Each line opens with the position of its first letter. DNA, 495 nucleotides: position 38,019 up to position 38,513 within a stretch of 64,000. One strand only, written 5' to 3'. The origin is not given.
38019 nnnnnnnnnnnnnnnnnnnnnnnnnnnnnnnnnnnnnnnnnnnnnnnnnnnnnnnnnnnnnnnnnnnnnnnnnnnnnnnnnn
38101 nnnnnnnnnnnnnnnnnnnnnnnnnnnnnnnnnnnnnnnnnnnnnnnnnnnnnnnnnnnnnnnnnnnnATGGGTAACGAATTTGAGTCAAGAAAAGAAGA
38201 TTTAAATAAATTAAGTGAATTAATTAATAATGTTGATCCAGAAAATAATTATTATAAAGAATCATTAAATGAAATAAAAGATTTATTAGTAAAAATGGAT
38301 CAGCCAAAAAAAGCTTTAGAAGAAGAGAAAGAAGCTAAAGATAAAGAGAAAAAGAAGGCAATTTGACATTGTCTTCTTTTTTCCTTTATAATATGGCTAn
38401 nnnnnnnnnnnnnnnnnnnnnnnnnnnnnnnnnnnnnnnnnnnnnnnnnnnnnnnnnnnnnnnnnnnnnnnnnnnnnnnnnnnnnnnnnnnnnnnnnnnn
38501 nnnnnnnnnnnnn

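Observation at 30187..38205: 8-kb gene for a 2672-aa cytoplasmic repeat protein ending in a kinase-like domain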

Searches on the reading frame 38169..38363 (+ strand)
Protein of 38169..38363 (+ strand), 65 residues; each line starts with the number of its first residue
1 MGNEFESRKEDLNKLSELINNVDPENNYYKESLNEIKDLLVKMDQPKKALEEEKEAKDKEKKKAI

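Call 11: search_protein_families(library=pfam, proteins=[window:38169-38363:+], max_evalue=0.001)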
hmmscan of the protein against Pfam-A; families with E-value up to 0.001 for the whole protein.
window:38169-38363:+ (65 aa): 0 families

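Call 62: search_protein_families(library=padloc, proteins=[window:38169-38363:+], max_evalue=0.01)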
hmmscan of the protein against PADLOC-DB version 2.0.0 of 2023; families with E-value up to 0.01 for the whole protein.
window:38169-38363:+ (65 aa): 0 families
